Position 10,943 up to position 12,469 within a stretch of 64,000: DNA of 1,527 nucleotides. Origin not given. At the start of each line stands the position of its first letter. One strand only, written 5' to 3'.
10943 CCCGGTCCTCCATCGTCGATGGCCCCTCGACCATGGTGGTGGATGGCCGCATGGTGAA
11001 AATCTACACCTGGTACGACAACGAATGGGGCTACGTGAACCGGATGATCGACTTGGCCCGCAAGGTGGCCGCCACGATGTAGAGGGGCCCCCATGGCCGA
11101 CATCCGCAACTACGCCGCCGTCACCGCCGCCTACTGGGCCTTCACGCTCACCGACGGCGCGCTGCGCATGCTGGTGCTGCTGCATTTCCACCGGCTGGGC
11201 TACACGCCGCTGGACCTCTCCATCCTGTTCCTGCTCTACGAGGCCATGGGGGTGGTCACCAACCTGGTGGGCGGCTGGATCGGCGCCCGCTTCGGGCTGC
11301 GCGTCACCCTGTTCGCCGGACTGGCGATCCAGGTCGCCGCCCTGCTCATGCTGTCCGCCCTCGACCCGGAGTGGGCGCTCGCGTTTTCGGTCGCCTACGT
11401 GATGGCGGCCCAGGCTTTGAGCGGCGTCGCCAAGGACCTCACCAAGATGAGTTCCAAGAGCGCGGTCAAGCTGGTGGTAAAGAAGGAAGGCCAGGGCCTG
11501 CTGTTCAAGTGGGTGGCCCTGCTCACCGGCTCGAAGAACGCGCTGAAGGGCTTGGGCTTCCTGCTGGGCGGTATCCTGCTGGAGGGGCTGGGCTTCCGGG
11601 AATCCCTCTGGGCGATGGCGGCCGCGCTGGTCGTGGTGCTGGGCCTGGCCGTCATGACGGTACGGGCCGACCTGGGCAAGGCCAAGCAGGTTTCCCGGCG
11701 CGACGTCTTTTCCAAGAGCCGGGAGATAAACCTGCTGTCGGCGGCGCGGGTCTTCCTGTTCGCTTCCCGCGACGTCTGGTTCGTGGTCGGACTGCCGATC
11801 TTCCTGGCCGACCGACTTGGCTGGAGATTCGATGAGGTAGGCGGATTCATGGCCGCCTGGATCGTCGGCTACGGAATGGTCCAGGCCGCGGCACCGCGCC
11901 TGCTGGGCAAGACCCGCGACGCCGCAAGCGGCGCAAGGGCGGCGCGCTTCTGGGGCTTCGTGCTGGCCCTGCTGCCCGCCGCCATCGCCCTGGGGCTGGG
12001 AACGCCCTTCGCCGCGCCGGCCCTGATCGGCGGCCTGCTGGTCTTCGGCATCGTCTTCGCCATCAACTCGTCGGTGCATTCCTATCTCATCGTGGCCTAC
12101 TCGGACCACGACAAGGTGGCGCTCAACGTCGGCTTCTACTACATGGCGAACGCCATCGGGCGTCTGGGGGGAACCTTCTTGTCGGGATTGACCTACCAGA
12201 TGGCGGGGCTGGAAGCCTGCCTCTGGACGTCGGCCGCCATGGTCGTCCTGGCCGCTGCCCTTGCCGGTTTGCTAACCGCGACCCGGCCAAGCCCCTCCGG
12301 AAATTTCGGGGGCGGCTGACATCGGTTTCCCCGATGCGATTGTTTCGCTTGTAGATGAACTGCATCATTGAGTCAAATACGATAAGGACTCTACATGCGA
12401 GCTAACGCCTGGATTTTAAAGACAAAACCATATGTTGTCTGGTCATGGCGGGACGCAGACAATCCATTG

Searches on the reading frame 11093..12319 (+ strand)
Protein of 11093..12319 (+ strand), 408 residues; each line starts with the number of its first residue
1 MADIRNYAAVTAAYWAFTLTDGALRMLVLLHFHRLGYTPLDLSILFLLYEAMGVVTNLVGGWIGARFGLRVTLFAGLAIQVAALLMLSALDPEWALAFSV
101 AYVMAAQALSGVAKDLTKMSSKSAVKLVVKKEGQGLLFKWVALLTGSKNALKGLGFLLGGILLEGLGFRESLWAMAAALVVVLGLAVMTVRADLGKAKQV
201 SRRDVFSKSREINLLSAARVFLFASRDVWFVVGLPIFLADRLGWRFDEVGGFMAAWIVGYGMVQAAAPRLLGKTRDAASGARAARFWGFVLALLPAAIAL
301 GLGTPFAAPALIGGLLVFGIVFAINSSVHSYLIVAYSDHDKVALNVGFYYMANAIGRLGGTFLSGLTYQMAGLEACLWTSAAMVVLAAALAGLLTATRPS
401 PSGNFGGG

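Call 69: search_protein_families(library=pfam, proteins=[window:11093-12319:+], max_evalue=0.0001)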
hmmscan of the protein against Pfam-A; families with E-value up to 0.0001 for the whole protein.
window:11093-12319:+ (408 aa): 1 family
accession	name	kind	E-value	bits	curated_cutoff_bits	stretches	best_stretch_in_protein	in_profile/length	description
PF07690.21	MFS_1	-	1.5e-19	70.6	33.4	2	13-325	4-311/347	Major Facilitator Superfamily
